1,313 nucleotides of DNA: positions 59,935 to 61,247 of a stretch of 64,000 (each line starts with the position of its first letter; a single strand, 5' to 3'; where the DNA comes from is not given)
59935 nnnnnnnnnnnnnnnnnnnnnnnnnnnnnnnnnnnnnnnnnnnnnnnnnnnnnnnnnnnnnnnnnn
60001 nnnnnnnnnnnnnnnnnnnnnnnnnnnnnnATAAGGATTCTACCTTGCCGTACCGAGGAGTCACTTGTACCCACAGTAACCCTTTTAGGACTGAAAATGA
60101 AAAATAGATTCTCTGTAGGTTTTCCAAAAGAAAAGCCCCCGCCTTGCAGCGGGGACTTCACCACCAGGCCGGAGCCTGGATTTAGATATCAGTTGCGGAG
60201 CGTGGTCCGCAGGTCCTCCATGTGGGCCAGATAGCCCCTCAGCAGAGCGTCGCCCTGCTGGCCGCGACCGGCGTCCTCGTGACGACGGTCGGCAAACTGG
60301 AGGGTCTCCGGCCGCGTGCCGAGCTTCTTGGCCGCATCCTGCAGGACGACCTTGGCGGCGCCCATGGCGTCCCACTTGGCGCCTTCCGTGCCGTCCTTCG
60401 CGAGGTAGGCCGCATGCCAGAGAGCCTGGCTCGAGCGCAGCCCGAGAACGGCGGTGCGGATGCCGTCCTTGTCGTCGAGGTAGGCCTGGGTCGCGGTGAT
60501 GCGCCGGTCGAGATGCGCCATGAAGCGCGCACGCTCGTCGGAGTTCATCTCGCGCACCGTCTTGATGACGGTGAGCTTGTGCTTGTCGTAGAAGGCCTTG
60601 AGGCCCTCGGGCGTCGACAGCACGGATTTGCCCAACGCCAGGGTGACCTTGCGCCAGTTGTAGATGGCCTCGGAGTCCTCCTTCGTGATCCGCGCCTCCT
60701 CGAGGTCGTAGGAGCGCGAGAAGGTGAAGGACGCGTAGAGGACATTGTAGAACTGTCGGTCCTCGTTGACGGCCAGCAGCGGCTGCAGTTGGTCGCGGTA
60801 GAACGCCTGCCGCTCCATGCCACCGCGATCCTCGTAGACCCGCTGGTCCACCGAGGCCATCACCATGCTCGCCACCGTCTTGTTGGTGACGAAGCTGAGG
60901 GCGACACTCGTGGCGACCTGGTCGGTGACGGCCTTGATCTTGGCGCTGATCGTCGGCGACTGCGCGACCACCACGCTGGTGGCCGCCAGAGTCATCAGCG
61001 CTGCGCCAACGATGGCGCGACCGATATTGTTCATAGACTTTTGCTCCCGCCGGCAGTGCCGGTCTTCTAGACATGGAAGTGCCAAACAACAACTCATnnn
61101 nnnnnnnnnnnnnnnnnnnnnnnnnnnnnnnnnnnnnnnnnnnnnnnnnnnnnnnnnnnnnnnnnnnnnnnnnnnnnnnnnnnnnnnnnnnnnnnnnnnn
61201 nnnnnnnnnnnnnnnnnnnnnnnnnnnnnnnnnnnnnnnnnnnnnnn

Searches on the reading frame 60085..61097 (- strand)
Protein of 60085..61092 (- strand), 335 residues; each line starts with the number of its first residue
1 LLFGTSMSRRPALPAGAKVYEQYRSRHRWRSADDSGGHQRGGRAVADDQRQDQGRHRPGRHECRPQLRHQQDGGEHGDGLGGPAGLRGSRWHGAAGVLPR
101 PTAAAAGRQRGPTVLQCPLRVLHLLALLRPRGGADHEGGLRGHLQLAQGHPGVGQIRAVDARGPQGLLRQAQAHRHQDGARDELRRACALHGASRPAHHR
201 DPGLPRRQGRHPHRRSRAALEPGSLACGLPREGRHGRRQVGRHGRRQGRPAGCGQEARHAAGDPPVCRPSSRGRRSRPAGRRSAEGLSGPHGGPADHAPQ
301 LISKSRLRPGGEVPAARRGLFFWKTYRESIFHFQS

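Call 27: search_protein_families(library=pfam, proteins=[window:60085-61092:-], max_evalue=0.01)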
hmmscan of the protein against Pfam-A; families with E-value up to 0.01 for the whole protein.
window:60085-61092:- (335 aa): 0 families

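Call 52: search_protein_families(library=phrogs, proteins=[window:60189-61097:-], max_evalue=0.01)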
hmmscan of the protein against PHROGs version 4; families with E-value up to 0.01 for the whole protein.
window:60189-61097:- (302 aa): 0 families

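Call 53: search_protein_families(library=padloc, proteins=[window:60189-61097:-], max_evalue=0.01)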
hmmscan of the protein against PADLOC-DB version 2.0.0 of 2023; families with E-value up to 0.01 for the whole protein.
window:60189-61097:- (302 aa): 1 family
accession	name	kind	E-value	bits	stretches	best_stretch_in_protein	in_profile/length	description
PDLC00392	SduA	-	0.0049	14.1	1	131-207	125-198/396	DUF4263 domain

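Call 70: find_homologous_proteins(query=window:60189-61094:-, max_evalue=0.001)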
Query window:60189-61094:- (301 aa): 1 proteins with E <= 0.001 among 3038 candidates.
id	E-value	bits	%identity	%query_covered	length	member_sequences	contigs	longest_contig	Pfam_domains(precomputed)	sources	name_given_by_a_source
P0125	4.5e-107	376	67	93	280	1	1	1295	-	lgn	-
